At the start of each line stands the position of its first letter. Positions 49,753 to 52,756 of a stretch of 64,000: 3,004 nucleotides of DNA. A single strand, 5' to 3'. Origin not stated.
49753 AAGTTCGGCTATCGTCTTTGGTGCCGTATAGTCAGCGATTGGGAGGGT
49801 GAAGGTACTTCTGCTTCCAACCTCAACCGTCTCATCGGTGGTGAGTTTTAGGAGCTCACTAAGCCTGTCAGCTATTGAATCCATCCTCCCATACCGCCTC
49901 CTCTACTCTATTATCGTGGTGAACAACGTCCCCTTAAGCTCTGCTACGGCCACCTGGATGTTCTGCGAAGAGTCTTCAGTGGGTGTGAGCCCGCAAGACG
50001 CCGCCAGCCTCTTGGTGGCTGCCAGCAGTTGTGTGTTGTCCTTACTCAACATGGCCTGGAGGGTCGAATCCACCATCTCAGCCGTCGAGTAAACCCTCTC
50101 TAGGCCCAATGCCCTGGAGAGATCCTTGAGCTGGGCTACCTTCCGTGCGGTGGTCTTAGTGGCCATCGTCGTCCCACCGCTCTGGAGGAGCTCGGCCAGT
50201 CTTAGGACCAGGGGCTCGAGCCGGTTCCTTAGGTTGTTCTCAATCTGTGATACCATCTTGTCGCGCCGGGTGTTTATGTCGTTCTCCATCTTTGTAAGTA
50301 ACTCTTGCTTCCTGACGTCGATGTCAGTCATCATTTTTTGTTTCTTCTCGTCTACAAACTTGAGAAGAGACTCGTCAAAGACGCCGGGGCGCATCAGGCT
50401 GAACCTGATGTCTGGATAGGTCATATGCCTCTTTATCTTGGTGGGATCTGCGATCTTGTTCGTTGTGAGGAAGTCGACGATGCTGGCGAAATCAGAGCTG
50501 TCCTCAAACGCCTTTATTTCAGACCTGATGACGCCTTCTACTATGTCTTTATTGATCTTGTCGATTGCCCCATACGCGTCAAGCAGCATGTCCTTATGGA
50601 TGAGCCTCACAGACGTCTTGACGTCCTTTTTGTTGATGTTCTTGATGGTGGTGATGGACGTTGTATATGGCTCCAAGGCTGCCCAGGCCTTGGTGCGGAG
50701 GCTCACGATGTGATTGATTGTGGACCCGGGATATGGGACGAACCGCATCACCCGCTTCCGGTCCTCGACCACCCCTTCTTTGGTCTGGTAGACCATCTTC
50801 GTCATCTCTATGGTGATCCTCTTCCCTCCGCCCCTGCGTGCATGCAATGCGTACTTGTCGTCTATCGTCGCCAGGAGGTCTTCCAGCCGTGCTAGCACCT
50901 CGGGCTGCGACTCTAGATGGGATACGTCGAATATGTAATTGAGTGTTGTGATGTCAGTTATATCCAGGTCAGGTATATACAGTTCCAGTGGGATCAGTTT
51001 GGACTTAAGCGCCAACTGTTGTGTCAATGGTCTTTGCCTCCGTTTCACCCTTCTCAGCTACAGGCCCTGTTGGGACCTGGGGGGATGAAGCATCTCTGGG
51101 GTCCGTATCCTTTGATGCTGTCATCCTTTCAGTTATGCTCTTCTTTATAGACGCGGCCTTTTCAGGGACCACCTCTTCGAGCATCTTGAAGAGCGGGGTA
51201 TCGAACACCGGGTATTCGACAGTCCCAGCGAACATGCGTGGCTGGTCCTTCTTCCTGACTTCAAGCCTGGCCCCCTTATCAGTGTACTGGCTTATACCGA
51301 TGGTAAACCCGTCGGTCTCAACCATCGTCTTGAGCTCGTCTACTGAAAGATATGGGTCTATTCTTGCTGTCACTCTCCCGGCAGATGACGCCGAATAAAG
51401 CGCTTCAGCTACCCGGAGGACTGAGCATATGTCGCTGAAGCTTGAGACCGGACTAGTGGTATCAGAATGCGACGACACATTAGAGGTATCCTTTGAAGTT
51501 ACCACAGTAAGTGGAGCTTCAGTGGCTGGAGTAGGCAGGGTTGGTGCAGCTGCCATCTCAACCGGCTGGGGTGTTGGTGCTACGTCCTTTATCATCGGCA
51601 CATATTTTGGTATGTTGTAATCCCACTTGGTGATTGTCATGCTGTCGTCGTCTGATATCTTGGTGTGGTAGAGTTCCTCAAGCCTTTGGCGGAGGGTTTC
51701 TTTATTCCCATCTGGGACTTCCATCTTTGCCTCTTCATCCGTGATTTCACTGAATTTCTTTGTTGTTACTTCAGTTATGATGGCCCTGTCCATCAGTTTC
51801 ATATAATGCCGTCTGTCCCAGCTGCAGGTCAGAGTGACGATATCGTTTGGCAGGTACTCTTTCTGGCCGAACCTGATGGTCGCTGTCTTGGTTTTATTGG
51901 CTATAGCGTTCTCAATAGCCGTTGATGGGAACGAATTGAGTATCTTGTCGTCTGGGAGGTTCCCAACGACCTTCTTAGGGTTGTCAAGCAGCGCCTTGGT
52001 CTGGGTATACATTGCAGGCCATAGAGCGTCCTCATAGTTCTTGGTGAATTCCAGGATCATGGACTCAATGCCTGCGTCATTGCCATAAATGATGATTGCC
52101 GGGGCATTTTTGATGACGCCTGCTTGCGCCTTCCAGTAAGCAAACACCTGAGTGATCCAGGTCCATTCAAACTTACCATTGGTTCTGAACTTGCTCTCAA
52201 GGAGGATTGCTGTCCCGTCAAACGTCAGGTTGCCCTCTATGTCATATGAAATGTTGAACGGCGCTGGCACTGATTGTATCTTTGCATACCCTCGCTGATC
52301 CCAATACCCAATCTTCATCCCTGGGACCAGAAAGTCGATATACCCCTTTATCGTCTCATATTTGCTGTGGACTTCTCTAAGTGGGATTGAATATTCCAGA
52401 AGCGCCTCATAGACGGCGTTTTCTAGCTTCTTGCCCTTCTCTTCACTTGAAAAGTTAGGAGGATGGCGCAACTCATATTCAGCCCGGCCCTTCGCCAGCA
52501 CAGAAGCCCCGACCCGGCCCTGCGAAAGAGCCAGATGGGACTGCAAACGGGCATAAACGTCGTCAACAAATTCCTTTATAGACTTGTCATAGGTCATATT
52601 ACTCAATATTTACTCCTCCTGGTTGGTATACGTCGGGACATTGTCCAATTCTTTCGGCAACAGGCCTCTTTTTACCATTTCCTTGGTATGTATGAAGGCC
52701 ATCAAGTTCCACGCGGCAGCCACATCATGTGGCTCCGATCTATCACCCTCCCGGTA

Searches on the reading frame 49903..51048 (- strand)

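Call 11: search_protein_families(library=pfam, max_evalue=0.01, proteins=[window:49903-51048:-])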
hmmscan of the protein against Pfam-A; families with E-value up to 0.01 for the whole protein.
window:49903-51048:- (381 aa): 1 family
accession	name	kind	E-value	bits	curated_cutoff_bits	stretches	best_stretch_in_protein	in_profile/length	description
PF06292.23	MUN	-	0.008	15.7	24.2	0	236-292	275-333/473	MUN domain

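Call 51: search_protein_families(library=phrogs, max_evalue=0.001, proteins=[window:49903-51048:-])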
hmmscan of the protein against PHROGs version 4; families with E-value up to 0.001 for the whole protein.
window:49903-51048:- (381 aa): 0 families

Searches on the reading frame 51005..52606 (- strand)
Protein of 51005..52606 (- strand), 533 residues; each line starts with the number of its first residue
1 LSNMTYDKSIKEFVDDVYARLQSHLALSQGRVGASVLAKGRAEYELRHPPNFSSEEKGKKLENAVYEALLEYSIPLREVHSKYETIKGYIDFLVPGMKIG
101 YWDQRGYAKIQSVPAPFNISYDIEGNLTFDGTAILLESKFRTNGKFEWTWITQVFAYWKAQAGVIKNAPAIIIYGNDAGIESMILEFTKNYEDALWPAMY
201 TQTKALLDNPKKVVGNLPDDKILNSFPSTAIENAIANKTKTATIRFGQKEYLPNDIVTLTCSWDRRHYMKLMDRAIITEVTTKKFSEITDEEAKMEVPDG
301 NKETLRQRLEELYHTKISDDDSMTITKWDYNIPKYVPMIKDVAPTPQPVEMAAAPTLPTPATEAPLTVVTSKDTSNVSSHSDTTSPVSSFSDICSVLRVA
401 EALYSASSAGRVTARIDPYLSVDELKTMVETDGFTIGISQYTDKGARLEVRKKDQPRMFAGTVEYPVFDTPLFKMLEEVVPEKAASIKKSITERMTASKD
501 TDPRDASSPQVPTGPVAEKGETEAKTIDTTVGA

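Call 11: search_protein_families(library=pfam, max_evalue=0.01, proteins=[window:51005-52606:-])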
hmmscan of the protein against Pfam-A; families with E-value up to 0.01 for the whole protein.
window:51005-52606:- (533 aa): 1 family
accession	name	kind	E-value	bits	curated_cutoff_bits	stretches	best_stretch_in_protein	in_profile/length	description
PF04266.20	ASCH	-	2.1e-07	32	21.2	1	232-321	8-92/103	ASCH domain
